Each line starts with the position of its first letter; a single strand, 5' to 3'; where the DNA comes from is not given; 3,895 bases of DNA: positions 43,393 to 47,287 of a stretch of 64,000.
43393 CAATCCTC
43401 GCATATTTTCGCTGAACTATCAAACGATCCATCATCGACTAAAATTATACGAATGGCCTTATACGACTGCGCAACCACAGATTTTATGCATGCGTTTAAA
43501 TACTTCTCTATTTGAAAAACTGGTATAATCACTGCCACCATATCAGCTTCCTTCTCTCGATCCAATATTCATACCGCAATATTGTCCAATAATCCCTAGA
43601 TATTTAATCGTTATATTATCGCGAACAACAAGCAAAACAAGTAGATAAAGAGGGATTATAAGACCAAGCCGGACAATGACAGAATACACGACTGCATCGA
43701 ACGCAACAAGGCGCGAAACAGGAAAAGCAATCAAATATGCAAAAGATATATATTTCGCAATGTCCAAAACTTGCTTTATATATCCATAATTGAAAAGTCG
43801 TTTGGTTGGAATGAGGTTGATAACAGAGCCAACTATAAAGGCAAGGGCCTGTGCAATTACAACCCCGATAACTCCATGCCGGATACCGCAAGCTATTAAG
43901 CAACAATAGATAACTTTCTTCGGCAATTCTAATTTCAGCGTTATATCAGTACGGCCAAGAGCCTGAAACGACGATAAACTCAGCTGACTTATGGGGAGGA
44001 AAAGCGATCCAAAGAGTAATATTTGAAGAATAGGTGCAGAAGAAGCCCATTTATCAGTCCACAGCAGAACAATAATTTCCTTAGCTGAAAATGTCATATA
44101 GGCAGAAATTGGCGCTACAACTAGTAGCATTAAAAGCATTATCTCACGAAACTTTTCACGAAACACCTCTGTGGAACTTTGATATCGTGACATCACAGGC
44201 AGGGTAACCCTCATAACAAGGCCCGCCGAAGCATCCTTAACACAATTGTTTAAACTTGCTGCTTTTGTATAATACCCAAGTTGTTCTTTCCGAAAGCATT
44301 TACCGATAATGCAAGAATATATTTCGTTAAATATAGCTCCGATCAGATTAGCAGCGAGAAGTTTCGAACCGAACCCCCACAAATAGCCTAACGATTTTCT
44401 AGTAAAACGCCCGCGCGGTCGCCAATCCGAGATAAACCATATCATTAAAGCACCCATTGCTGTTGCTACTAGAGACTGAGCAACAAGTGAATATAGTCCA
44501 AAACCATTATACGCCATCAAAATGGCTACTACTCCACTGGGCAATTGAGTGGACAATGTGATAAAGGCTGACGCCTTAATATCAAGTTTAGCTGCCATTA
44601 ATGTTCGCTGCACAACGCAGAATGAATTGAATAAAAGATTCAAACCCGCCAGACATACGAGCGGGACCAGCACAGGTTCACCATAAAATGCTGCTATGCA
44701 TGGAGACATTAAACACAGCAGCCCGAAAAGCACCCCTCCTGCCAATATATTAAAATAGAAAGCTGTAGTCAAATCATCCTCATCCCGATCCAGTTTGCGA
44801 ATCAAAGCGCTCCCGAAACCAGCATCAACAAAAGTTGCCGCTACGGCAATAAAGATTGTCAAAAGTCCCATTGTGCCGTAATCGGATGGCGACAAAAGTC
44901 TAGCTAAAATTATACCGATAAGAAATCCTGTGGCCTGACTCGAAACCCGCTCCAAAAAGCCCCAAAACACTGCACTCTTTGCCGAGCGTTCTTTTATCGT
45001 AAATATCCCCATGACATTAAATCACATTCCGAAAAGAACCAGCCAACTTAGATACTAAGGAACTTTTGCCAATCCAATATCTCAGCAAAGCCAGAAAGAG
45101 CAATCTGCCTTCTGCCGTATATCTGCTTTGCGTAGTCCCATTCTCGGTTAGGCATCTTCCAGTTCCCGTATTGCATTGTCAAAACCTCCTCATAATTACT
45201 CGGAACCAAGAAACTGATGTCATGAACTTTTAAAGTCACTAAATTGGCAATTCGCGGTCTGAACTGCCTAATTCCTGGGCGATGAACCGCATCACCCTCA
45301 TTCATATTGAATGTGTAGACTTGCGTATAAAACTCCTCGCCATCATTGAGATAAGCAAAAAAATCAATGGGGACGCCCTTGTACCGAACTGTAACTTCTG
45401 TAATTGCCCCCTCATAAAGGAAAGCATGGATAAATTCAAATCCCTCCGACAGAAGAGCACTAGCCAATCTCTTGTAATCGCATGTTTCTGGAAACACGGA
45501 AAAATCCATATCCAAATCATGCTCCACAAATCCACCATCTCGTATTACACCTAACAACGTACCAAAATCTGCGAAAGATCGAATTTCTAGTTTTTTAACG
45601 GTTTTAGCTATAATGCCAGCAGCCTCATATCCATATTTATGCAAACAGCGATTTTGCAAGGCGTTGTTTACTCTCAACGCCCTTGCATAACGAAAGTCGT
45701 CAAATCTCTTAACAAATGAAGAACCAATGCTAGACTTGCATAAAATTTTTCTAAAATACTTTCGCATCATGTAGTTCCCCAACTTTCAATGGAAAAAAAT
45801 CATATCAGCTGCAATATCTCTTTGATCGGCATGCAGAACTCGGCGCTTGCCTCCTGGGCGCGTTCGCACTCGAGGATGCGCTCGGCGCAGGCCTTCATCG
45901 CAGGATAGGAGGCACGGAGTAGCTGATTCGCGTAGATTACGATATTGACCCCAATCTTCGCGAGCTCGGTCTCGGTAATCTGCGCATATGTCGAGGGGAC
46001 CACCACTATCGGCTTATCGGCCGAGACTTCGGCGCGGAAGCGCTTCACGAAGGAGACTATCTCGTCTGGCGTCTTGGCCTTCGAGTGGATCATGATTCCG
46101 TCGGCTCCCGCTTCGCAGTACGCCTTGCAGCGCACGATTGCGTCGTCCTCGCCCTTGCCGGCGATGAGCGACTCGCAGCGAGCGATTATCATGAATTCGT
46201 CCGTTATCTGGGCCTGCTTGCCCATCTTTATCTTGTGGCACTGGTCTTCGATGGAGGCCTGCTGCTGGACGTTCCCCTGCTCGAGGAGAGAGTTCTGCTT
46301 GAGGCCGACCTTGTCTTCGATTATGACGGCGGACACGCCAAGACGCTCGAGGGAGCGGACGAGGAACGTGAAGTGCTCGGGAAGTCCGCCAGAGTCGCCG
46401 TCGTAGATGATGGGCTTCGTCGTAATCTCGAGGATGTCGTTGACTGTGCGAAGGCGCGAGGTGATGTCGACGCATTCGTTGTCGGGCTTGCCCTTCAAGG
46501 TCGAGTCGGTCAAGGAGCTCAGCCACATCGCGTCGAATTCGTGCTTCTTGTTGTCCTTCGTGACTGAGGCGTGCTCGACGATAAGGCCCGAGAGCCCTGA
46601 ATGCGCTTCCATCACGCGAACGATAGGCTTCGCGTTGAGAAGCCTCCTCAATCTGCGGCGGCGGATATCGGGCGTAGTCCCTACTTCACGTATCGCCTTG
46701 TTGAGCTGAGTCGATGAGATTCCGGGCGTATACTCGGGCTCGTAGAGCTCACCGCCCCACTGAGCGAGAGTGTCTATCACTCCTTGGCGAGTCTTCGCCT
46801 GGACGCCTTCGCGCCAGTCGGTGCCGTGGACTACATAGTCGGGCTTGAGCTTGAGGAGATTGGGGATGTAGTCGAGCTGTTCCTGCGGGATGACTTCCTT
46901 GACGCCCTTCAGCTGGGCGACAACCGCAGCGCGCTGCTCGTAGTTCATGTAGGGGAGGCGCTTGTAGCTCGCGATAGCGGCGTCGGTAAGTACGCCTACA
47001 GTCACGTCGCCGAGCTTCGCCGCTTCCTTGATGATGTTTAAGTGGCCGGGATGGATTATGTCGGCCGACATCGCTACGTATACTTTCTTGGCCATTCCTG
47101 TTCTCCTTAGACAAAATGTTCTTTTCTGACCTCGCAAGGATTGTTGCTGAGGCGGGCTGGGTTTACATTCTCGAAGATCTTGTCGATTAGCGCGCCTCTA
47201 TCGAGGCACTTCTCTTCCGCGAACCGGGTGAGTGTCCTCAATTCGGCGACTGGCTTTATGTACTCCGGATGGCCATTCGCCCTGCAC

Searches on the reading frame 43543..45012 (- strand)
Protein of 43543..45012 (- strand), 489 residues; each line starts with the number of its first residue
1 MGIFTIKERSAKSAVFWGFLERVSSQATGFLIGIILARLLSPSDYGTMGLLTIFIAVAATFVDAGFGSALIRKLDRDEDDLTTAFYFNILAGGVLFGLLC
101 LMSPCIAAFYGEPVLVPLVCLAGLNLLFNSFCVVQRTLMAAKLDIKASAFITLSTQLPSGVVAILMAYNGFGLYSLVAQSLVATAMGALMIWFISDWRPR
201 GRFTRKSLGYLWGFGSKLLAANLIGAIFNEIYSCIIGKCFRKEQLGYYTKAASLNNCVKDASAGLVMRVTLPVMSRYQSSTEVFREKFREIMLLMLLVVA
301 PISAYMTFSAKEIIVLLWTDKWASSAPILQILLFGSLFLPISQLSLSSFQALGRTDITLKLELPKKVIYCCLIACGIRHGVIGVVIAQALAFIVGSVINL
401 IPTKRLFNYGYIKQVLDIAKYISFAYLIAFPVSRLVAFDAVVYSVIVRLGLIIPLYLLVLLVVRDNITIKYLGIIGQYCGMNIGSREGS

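Call 102: search_protein_families(library=ncbifam, proteins=[window:43543-45012:-], max_evalue=0.00001)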
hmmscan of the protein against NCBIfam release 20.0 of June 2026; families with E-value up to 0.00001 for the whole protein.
window:43543-45012:- (489 aa): 3 families
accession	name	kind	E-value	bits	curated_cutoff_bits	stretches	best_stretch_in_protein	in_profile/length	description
NF058658.1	Oglyco_Wzx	exception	3.2e-78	263.9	720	1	5-468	5-468/478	O-glycosylation flippase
NF007773.0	PRK10459.1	equivalog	3.5e-50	171.4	273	1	21-468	17-472/492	MOP flippase family protein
NF047674.1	TeichurnBiosyTuaB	equivalog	5.4e-39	134.5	580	1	34-445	31-437/469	teichuronic acid biosynthesis protein TuaB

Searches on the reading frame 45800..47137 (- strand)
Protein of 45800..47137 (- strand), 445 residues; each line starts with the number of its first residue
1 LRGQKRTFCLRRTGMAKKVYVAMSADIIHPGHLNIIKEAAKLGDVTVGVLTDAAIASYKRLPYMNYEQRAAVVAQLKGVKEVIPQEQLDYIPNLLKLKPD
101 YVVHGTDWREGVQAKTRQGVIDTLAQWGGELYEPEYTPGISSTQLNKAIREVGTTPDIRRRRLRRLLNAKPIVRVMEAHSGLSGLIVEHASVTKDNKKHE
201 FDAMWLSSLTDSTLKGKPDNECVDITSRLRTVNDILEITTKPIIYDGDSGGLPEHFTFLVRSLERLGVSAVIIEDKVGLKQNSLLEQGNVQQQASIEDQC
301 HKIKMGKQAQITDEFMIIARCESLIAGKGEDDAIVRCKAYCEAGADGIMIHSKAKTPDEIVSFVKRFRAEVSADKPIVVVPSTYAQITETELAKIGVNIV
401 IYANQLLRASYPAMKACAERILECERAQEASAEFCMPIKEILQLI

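Call 102: search_protein_families(library=ncbifam, proteins=[window:45800-47137:-], max_evalue=0.00001)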
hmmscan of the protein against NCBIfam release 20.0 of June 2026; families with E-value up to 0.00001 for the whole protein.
window:45800-47137:- (445 aa): 10 families
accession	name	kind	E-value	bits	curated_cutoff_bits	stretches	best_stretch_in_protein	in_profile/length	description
TIGR02320.1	PEP_mutase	equivalog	1.3e-115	385.3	319.55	1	163-445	1-280/284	phosphoenolpyruvate mutase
TIGR02321.1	Pphn_pyruv_hyd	equivalog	3.2e-43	147.9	374.4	1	161-444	5-275/290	phosphonopyruvate hydrolase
TIGR02317.1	prpB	equivalog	1e-26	93.8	354.4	1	160-423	2-249/285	methylisocitrate lyase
NF008455.0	PRK11320.1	equivalog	8.8e-20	71.1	353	1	193-423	32-252/295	methylisocitrate lyase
TIGR02319.1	CPEP_Pphonmut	equivalog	1.4e-16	60.6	420.05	1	160-404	5-234/294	carboxyvinyl-carboxyphosphonate phosphorylmutase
TIGR00125.1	cyt_tran_rel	domain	7.7e-16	58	27.7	1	19-82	2-65/65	adenylyltransferase/cytidyltransferase family protein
TIGR02199.1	rfaE_dom_II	equivalog_domain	1.6e-13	50.7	181.5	1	22-150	17-143/144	D-glycero-beta-D-manno-heptose 1-phosphate adenylyltransferase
TIGR01518.1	g3p_cytidyltrns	equivalog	3.8e-10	40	165.4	1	21-112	3-96/125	glycerol-3-phosphate cytidylyltransferase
NF008454.0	PRK11316.1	equivalog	1.1e-09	37.5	521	1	24-151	348-473/475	bifunctional D-glycero-beta-D-manno-heptose-7-phosphate kinase/D-glycero-beta-D-manno-heptose 1-phosphate adenylyltransferase HldE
NF001985.0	PRK00777.1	subfamily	3.9e-07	30.3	104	1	17-75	5-64/157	pantetheine-phosphate adenylyltransferase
